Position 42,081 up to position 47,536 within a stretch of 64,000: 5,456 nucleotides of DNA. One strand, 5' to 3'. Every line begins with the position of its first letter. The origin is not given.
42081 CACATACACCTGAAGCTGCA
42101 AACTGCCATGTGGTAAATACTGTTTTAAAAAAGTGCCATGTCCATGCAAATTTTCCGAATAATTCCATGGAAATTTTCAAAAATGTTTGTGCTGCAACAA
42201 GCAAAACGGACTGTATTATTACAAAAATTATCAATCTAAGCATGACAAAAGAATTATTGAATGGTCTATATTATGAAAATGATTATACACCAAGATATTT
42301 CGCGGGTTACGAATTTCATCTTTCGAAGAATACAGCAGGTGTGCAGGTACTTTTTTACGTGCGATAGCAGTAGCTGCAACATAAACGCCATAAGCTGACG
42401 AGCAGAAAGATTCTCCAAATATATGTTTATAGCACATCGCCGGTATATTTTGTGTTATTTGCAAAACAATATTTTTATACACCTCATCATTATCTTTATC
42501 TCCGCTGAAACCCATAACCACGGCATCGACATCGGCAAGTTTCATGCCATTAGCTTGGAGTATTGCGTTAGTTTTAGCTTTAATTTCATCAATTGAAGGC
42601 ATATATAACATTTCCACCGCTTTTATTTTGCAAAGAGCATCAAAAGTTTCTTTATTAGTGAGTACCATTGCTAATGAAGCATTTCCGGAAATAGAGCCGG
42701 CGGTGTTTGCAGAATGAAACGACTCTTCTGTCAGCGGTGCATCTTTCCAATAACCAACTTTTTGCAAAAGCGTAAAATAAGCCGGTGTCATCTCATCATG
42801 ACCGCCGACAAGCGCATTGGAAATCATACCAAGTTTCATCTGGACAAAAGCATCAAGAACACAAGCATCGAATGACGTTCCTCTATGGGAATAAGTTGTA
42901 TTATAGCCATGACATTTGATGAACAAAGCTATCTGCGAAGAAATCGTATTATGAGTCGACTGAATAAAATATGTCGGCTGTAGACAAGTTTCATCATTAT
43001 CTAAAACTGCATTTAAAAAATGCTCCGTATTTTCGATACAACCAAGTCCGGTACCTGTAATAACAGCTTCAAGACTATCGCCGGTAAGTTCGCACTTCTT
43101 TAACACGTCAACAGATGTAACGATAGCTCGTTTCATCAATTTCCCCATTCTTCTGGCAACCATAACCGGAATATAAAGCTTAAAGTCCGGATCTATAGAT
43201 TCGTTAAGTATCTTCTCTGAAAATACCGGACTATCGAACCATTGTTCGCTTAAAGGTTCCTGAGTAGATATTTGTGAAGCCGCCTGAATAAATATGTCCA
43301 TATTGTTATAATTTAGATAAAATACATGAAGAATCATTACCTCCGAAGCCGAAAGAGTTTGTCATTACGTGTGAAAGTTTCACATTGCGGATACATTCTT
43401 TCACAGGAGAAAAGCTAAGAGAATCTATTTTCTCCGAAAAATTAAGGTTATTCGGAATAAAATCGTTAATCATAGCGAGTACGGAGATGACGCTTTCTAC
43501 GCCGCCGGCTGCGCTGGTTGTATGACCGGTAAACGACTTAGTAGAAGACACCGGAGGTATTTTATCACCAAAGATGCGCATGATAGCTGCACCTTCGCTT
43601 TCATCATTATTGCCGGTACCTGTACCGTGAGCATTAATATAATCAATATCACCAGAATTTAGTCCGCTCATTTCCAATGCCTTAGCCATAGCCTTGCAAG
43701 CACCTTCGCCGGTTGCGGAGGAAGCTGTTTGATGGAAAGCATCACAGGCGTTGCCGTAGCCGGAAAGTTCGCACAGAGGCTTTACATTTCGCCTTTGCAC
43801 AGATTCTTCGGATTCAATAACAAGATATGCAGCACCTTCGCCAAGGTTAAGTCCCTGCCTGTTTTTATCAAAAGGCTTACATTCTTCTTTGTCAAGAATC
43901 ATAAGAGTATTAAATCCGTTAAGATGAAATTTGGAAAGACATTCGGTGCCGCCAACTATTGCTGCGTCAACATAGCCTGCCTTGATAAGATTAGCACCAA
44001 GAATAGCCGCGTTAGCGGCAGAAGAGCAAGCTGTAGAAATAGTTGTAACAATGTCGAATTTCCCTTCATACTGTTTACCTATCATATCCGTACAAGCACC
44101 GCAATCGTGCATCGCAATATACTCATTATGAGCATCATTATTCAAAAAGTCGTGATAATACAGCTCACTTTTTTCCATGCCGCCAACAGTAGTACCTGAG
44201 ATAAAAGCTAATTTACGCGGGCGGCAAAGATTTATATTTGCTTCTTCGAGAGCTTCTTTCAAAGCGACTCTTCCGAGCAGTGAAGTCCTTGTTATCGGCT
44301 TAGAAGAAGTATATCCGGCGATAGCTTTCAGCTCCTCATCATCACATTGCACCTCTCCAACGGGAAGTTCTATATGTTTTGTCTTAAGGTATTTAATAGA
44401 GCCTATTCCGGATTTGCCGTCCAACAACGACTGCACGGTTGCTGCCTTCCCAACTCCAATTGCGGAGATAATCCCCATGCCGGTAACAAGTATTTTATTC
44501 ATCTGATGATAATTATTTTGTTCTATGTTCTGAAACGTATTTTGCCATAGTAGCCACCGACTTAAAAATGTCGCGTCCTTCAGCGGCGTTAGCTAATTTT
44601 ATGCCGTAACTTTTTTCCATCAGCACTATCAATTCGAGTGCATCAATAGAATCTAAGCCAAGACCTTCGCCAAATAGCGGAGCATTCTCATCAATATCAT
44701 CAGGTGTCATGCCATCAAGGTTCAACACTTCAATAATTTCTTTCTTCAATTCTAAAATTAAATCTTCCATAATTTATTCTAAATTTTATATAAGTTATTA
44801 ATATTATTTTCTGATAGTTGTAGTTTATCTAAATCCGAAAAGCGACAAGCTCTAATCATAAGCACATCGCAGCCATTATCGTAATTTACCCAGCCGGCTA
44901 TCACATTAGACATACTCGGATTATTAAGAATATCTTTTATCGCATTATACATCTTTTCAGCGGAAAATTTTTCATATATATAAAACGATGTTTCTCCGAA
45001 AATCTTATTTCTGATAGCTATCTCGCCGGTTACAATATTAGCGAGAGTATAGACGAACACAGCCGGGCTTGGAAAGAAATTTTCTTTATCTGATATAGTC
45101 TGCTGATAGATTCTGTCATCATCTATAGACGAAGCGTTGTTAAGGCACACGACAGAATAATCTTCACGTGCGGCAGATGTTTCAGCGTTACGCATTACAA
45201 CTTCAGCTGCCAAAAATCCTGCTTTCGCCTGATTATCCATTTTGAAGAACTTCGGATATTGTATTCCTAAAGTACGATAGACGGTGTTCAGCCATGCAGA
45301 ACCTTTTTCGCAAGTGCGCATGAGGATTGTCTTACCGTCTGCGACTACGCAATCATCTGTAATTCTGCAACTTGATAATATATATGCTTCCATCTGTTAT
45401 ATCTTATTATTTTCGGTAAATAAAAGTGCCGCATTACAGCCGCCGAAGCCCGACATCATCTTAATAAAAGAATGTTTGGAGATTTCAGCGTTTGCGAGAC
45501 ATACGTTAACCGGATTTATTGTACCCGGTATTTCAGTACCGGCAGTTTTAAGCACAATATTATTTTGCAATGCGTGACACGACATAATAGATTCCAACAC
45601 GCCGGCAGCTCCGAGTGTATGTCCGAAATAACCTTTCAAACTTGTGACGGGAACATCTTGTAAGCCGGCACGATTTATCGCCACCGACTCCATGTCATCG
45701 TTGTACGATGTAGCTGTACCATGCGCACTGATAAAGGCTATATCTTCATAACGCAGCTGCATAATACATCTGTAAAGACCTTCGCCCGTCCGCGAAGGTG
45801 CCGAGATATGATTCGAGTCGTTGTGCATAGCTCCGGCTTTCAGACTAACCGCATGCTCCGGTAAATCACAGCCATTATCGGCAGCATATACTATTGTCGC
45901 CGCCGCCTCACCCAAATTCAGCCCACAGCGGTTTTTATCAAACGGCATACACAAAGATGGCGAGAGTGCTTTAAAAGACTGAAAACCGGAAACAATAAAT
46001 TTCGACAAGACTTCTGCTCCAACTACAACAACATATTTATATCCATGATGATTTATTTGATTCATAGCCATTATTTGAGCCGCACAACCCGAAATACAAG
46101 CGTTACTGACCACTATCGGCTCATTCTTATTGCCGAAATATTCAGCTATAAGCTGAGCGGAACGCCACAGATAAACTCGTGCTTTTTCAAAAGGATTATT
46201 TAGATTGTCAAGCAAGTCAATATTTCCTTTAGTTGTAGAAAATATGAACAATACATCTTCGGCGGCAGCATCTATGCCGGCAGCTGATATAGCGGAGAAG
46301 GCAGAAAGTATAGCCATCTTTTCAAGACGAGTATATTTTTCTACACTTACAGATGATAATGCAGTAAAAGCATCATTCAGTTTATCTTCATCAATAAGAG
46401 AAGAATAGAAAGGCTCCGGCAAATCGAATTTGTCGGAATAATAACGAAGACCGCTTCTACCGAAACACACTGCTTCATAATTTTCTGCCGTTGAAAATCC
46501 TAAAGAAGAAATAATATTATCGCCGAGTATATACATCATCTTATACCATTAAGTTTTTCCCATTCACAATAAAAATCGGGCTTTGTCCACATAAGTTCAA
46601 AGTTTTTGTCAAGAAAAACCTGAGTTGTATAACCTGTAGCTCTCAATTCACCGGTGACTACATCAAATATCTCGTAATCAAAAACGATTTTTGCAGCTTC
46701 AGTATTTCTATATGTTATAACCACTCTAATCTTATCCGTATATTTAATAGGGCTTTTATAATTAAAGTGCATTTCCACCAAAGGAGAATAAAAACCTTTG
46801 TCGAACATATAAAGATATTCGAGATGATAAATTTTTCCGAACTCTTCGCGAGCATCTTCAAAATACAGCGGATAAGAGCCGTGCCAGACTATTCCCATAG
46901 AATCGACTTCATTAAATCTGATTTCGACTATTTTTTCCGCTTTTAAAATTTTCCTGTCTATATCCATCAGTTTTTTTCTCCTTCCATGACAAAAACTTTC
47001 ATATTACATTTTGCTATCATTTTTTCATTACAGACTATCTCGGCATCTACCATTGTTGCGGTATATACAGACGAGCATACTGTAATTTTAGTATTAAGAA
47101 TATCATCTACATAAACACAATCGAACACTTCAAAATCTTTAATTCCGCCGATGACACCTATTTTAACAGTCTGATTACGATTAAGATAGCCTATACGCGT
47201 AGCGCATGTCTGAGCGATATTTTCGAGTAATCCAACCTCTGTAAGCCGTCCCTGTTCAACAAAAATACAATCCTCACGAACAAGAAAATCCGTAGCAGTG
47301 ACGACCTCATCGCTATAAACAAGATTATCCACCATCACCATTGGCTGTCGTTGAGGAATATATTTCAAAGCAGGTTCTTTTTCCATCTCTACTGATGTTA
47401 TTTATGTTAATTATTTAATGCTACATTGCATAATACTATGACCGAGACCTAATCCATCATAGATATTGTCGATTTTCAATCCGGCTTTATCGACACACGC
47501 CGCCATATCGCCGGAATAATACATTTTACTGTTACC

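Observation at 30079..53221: A 23-kb, 24-gene aryl-polyene/flexirubin-type pigment operon that starts with a TAL but has no dialkylresorcinol KAS III gene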

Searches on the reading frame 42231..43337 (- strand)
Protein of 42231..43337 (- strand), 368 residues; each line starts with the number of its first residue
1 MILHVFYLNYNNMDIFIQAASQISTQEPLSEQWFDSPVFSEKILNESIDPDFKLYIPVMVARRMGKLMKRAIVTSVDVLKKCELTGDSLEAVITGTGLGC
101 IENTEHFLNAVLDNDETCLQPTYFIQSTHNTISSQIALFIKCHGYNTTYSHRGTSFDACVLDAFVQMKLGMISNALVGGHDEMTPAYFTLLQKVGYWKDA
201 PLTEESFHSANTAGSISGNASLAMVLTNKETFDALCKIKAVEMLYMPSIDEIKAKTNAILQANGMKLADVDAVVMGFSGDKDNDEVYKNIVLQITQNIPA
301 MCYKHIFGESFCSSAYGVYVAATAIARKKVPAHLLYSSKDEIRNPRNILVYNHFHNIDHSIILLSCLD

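Call 5: search_protein_families(library=pfam, proteins=[window:42231-43337:-], max_evalue=0.01)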
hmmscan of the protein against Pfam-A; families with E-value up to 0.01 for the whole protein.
window:42231-43337:- (368 aa): 2 families
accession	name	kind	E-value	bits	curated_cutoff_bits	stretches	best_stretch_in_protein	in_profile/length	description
PF00109.32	ketoacyl-synt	-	5.4e-08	33.2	20.8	1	60-229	82-249/252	Beta-ketoacyl synthase, N-terminal domain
PF13723.12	Ketoacyl-synt_2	-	8.7e-08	32.4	25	1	55-193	21-151/223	Beta-ketoacyl synthase, N-terminal domain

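Call 8: search_protein_families(library=ncbifam, proteins=[window:42231-43337:-], max_evalue=0.001)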
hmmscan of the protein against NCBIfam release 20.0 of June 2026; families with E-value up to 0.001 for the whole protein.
window:42231-43337:- (368 aa): 5 families
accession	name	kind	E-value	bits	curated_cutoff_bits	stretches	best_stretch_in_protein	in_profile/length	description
TIGR03150.1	fabF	equivalog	2.5e-09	36.3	493.75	1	35-201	39-213/407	beta-ketoacyl-ACP synthase II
NF005589.0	PRK07314.1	subfamily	5.9e-08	31.9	387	1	51-230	58-245/413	beta-ketoacyl-ACP synthase II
NF006618.0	PRK09185.1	subfamily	7.5e-07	28.5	407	1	83-184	91-192/394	beta-ketoacyl-ACP synthase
NF006587.0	PRK09116.1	equivalog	7.5e-06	24.9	470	1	61-230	67-244/408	beta-ketoacyl-ACP synthase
NF005084.0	PRK06519.1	equivalog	2.7e-05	23.5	320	1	102-353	126-382/397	beta-ketoacyl-ACP synthase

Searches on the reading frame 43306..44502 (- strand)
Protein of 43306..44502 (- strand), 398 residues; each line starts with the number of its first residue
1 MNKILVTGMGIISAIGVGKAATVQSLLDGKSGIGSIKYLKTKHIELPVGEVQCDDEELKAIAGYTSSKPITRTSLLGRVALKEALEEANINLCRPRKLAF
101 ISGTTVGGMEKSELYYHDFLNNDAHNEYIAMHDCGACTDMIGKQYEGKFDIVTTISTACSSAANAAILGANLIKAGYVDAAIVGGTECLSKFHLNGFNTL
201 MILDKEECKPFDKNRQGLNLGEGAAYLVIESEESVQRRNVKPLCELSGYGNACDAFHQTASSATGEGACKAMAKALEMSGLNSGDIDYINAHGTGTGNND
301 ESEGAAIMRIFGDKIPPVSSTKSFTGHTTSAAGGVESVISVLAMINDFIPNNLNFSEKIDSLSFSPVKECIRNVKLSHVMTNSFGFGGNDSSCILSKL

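Call 5: search_protein_families(library=pfam, proteins=[window:43306-44502:-], max_evalue=0.01)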
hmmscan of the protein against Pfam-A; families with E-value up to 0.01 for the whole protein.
window:43306-44502:- (398 aa): 3 families
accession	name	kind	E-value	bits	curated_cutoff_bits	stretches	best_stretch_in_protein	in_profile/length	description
PF02801.28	Ketoacyl-synt_C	-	1.5e-30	106.1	20.8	1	243-355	1-118/119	Beta-ketoacyl synthase, C-terminal domain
PF00109.32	ketoacyl-synt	-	2.5e-24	86.7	20.8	1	2-233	2-250/252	Beta-ketoacyl synthase, N-terminal domain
PF00108.29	Thiolase_N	-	2.7e-05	24.1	26.4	1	152-192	78-118/260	Thiolase, N-terminal domain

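Call 8: search_protein_families(library=ncbifam, proteins=[window:43306-44502:-], max_evalue=0.001)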
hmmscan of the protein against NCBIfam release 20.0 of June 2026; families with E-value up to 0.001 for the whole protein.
window:43306-44502:- (398 aa): 39 families (the best 25 are shown)
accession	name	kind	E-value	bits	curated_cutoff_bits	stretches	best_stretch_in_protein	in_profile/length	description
NF006618.0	PRK09185.1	subfamily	9.6e-86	288.3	407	1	1-397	2-392/394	beta-ketoacyl-ACP synthase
TIGR03150.1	fabF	equivalog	2.1e-84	283.6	493.75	1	3-395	2-406/407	beta-ketoacyl-ACP synthase II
NF005589.0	PRK07314.1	subfamily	1.7e-81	274.1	387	1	2-397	4-411/413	beta-ketoacyl-ACP synthase II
NF004970.0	PRK06333.1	subfamily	7.3e-71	239.2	525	1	1-397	3-421/424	beta-ketoacyl-ACP synthase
NF005076.0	PRK06501.1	equivalog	2e-67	227.9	629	1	4-396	13-421/425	beta-ketoacyl-ACP synthase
NF006274.0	PRK08439.1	equivalog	1.2e-65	221.9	621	1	1-397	1-405/406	beta-ketoacyl-ACP synthase II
NF004618.0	PRK05952.1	equivalog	4.9e-64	216.6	455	1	3-397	3-382/384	beta-ketoacyl-ACP synthase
NF005490.0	PRK07103.1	equivalog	1.9e-60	205.1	445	1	1-397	3-412/414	polyketide beta-ketoacyl:acyl carrier protein synthase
NF058662.1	cispenta_AmcF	equivalog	2.1e-58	198.1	325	1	4-395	2-367/369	cispentacin biosynthesis acyltransferase subunit AmcF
NF005916.1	PRK07910.1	equivalog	2.2e-58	198.1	560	1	2-394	12-414/418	KasA/KasB family beta-ketoacyl-ACP synthase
NF006587.0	PRK09116.1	equivalog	3.3e-52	177.6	470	1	2-397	2-406/408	beta-ketoacyl-ACP synthase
NF006434.0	PRK08722.1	equivalog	2.3e-50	171.7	759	1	3-397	5-413/414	beta-ketoacyl-ACP synthase II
NF005935.0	PRK07967.1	equivalog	3e-50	171.3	630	1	1-397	1-403/406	beta-ketoacyl-ACP synthase I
NF045894.1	PKS_plus_SDR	equivalog_domain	3.8e-23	81.1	1740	1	154-364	168-385/1515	type I polyketide synthase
NF041183.1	Pks2_ls1_myc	equivalog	2.2e-20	71.2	2400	1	153-362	167-379/2086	sulfolipid-1 biosynthesis phthioceranic/hydroxyphthioceranic acid synthase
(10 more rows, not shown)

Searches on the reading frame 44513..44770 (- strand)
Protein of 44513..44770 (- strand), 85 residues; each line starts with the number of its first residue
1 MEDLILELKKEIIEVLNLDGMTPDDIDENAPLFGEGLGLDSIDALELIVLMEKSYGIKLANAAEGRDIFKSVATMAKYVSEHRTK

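Call 5: search_protein_families(library=pfam, proteins=[window:44513-44770:-], max_evalue=0.01)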
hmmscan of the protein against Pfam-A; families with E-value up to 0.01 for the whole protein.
window:44513-44770:- (85 aa): 1 family
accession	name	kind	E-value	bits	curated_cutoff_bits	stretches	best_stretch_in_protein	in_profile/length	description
PF00550.31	PP-binding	-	1e-08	35.7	20.8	1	8-60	3-50/67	Phosphopantetheine attachment site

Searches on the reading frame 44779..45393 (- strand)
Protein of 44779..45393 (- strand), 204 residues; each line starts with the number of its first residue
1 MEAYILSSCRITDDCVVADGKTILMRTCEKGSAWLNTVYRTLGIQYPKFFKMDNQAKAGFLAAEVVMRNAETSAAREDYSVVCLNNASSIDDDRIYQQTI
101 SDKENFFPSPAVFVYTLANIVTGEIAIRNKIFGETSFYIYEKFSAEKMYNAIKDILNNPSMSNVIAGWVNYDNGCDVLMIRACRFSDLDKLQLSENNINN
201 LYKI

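Call 4: search_protein_families(library=pfam, proteins=[window:44779-45393:-], max_evalue=0.01)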
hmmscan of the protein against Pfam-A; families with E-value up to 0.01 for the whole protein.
window:44779-45393:- (204 aa): 0 families

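Call 8: search_protein_families(library=ncbifam, proteins=[window:44779-45393:-], max_evalue=0.001)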
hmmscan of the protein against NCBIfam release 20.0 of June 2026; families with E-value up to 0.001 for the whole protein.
window:44779-45393:- (204 aa): 0 families

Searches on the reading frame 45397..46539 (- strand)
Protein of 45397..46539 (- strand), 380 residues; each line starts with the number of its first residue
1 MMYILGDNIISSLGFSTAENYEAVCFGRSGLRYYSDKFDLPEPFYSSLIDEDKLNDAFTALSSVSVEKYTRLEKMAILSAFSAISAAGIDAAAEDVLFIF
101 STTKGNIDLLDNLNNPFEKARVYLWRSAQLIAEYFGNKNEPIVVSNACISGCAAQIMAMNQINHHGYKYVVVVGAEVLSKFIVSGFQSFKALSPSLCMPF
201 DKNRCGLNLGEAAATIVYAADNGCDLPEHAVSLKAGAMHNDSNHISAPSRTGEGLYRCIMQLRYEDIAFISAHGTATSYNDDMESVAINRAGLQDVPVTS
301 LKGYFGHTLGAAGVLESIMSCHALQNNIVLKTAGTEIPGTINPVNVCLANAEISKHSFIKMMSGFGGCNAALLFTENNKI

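Call 4: search_protein_families(library=pfam, proteins=[window:45397-46539:-], max_evalue=0.01)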
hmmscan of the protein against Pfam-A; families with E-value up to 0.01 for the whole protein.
window:45397-46539:- (380 aa): 4 families
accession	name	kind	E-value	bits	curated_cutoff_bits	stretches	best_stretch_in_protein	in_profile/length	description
PF02801.28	Ketoacyl-synt_C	-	6.6e-17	62.1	20.8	1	230-334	2-117/119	Beta-ketoacyl synthase, C-terminal domain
PF00109.32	ketoacyl-synt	-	2.4e-10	40.9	20.8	1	48-217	65-245/252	Beta-ketoacyl synthase, N-terminal domain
PF08545.16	ACP_syn_III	-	0.004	17.5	24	1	144-182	3-41/80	3-Oxoacyl-[acyl-carrier-protein (ACP)] synthase III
PF00108.29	Thiolase_N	-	0.0043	16.9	26.4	1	142-180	79-117/260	Thiolase, N-terminal domain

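Call 8: search_protein_families(library=ncbifam, proteins=[window:45397-46539:-], max_evalue=0.001)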
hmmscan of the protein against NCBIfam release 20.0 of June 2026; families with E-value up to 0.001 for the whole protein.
window:45397-46539:- (380 aa): 19 families
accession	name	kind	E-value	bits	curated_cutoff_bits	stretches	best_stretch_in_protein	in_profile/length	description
NF006618.0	PRK09185.1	subfamily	4.2e-50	170.9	407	1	112-377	125-393/394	beta-ketoacyl-ACP synthase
NF058662.1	cispenta_AmcF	equivalog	1.4e-41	142.7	325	1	6-375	6-368/369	cispentacin biosynthesis acyltransferase subunit AmcF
TIGR03150.1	fabF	equivalog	8.9e-41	139.9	493.75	1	5-374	6-406/407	beta-ketoacyl-ACP synthase II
NF005589.0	PRK07314.1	subfamily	1e-37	129.9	387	1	8-375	12-410/413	beta-ketoacyl-ACP synthase II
NF004618.0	PRK05952.1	equivalog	7.7e-37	127.1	455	1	5-375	7-381/384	beta-ketoacyl-ACP synthase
NF006274.0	PRK08439.1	equivalog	2.2e-31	109.1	621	1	5-375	7-404/406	beta-ketoacyl-ACP synthase II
NF005076.0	PRK06501.1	equivalog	5.4e-30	104.6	629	1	128-378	155-424/425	beta-ketoacyl-ACP synthase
NF006587.0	PRK09116.1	equivalog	2.2e-28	99.1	470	1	128-375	144-405/408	beta-ketoacyl-ACP synthase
NF004970.0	PRK06333.1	subfamily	2.6e-26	92.5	525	1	128-376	153-421/424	beta-ketoacyl-ACP synthase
NF005490.0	PRK07103.1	equivalog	1.3e-24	87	445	1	130-375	151-411/414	polyketide beta-ketoacyl:acyl carrier protein synthase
NF005916.1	PRK07910.1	equivalog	9.3e-23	80.8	560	1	145-375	168-416/418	KasA/KasB family beta-ketoacyl-ACP synthase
NF006434.0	PRK08722.1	equivalog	1.1e-16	60.7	759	1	138-375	154-412/414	beta-ketoacyl-ACP synthase II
NF005935.0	PRK07967.1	equivalog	3.6e-15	55.7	630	1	134-377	148-404/406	beta-ketoacyl-ACP synthase I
NF053555.1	prodigi_MBC_PigJ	equivalog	1.6e-11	43.2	900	1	127-343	492-712/759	prodigiosin MBC biosynthesis protein PigJ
NF041183.1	Pks2_ls1_myc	equivalog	6.1e-08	30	2400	1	136-343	161-381/2086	sulfolipid-1 biosynthesis phthioceranic/hydroxyphthioceranic acid synthase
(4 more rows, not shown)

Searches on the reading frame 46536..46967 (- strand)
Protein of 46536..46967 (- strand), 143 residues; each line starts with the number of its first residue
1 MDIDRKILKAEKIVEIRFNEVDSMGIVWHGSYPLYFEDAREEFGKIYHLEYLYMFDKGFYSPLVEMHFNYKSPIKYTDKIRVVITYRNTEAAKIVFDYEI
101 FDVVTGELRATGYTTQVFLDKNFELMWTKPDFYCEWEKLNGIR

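Call 4: search_protein_families(library=pfam, proteins=[window:46536-46967:-], max_evalue=0.01)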
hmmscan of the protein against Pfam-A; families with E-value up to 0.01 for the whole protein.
window:46536-46967:- (143 aa): 2 families
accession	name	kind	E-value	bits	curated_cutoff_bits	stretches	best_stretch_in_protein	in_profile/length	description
PF13279.12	4HBT_2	-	7.5e-15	55.9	25.5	1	17-121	2-106/122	Thioesterase-like superfamily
PF03061.28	4HBT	-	4.4e-08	33.8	20.6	1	24-103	1-73/79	Thioesterase superfamily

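Call 9: search_protein_families(library=ncbifam, proteins=[window:46536-46967:-], max_evalue=0.001)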
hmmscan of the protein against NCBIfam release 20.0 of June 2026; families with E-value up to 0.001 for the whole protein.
window:46536-46967:- (143 aa): 4 families
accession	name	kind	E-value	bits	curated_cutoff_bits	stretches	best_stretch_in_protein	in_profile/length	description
NF047424.1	MenI_Staph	exception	1.3e-21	77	225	1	13-124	7-117/148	1,4-dihydroxy-2-naphthoyl-CoA hydrolase MenI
TIGR00051.1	TIGR00051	subfamily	1.2e-14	54.7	68.7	1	16-121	4-108/117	YbgC/FadM family acyl-CoA thioesterase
TIGR02799.1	thio_ybgC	equivalog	7.5e-09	35.9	141.35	1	15-101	6-93/126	tol-pal system-associated acyl-CoA thioesterase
NF008065.0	PRK10800.1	equivalog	8.5e-06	25.9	185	1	14-103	10-99/134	tol-pal system-associated acyl-CoA thioesterase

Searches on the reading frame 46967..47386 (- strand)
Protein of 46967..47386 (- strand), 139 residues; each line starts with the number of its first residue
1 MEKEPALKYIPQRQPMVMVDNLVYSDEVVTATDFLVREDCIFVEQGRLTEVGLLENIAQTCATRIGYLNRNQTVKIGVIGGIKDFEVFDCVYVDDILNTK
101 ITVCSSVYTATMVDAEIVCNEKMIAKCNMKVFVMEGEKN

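Call 4: search_protein_families(library=pfam, proteins=[window:46967-47386:-], max_evalue=0.01)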
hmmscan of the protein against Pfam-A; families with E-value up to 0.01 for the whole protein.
window:46967-47386:- (139 aa): 0 families

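Call 8: search_protein_families(library=ncbifam, proteins=[window:46967-47386:-], max_evalue=0.001)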
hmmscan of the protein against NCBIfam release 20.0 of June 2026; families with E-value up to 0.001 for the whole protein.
window:46967-47386:- (139 aa): 2 families
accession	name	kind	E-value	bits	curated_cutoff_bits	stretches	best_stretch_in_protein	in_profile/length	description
TIGR01750.1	fabZ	equivalog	1.3e-05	25.1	155.15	1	7-131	7-139/141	3-hydroxyacyl-ACP dehydratase FabZ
NF000582.1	PRK00006.1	equivalog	1.9e-05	24.6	113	1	7-131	6-135/137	3-hydroxyacyl-ACP dehydratase FabZ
